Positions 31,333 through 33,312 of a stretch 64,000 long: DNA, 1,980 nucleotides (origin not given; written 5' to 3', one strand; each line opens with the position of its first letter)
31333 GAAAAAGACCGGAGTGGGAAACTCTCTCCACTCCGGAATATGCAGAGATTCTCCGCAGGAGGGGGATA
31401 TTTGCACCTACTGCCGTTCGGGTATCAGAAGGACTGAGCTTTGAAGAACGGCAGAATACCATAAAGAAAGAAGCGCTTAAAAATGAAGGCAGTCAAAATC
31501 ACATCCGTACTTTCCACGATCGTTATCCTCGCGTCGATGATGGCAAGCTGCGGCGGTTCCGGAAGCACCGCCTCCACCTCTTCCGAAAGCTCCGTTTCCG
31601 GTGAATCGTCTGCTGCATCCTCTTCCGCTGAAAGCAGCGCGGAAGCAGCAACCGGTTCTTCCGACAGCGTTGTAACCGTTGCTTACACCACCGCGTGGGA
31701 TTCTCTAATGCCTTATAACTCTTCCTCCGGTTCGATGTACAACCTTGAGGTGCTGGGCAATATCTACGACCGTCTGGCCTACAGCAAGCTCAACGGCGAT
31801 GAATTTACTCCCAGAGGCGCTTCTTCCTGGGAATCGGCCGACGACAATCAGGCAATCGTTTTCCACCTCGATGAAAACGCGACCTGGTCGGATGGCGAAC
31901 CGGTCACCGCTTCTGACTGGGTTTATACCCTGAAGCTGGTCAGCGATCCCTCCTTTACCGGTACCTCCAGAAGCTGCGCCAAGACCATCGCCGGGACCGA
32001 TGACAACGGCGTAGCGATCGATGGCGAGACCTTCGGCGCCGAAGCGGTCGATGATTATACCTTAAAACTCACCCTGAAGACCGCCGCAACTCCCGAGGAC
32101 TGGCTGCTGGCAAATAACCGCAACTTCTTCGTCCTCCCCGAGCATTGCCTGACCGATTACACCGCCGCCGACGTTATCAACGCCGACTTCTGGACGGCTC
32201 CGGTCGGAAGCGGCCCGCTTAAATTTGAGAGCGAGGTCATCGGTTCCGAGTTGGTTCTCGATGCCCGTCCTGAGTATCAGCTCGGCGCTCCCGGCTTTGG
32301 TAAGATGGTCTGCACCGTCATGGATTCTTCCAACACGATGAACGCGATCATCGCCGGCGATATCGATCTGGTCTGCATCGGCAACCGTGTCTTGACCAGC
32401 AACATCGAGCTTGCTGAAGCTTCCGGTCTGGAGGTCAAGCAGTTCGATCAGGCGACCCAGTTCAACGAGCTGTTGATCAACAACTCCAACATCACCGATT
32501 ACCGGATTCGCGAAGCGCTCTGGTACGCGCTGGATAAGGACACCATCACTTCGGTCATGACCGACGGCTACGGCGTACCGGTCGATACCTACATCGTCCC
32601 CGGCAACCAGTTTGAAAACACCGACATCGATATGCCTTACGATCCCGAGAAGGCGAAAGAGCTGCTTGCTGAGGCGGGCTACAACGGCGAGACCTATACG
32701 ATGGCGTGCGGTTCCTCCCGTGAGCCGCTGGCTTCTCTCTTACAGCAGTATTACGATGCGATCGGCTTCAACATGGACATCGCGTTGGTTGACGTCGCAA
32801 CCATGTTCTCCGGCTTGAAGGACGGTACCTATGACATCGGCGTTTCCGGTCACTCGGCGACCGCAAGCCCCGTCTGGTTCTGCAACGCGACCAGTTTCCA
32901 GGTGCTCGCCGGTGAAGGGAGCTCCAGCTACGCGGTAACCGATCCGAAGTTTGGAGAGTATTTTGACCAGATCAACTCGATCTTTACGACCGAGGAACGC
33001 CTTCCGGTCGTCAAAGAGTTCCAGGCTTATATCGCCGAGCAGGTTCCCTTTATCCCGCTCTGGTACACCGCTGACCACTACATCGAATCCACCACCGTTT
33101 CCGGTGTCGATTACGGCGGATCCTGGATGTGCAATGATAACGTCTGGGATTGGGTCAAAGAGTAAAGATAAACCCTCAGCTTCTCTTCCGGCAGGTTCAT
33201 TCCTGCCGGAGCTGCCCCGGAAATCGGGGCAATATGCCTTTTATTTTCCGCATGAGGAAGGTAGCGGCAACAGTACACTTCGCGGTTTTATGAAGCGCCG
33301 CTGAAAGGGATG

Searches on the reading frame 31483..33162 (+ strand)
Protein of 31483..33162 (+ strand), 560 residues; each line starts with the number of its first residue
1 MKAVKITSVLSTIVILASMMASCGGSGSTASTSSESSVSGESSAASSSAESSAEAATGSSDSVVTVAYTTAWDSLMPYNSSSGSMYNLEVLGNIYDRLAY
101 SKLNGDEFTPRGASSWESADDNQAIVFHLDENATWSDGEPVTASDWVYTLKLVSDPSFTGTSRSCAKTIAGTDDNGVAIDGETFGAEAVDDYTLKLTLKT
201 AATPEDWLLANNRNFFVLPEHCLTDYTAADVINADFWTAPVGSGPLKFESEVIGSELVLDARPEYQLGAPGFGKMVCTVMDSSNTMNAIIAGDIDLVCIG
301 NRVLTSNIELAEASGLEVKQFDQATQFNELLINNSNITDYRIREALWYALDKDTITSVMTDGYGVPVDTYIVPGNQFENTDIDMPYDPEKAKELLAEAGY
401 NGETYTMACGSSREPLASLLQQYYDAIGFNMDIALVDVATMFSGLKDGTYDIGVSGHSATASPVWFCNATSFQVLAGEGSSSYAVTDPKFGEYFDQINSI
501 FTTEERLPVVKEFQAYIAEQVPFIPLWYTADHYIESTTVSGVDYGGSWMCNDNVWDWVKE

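Call 23: search_protein_families(library=pfam, proteins=[window:31483-33162:+], max_evalue=0.00001)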
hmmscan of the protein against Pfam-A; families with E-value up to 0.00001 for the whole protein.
window:31483-33162:+ (560 aa): 1 family
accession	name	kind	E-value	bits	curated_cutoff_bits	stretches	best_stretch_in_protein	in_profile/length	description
PF00496.27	SBP_bac_5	-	5.6e-61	207.1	32.4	1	107-462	1-351/368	Bacterial extracellular solute-binding proteins, family 5 Middle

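Call 24: search_protein_families(library=ncbifam, proteins=[window:31483-33162:+], max_evalue=0.00001)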
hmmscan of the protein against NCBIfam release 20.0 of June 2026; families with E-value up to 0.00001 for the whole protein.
window:31483-33162:+ (560 aa): 10 families
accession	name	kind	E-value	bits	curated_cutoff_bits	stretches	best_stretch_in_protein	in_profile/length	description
NF045467.1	Opp4A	equivalog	1e-51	175.9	650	1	21-401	2-381/556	oligopeptide ABC transporter substrate-binding protein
NF011684.0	PRK15104.1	equivalog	2.4e-24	86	947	1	89-541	64-523/543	oligopeptide ABC transporter substrate-binding protein OppA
TIGR04028.1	SBP_KPN_01854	hypoth_equivalog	4e-24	85.1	468.5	1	78-542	14-493/509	TIGR04028 family ABC transporter substrate-binding protein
TIGR02294.1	nickel_nikA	equivalog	2e-23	82.7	393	1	67-545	11-489/501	nickel ABC transporter substrate-binding protein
NF047575.1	opine_bind_CntA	exception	2.3e-18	66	800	1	52-425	25-383/535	staphylopine-dependent metal ABC transporter substrate-binding lipoprotein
NF043070.1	DppA_dipep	equivalog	3e-18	65.7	1005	1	73-523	40-500/535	dipeptide ABC transporter periplasmic-binding protein DppA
NF045468.1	Opp5A_nikA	equivalog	9.9e-16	57.3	600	1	229-407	147-325/488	nickel ABC transporter substrate-binding protein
NF007287.0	PRK09755.1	equivalog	1.1e-13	50.9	1098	1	96-401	65-372/535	ABC transporter substrate-binding protein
NF011942.0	PRK15413.1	equivalog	1.6e-12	46.9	594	1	69-430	35-377/512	glutathione ABC transporter substrate-binding protein GsiB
NF011689.0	PRK15109.1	equivalog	1e-09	37.7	560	1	62-529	34-510/547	ABC transporter substrate-binding protein SapA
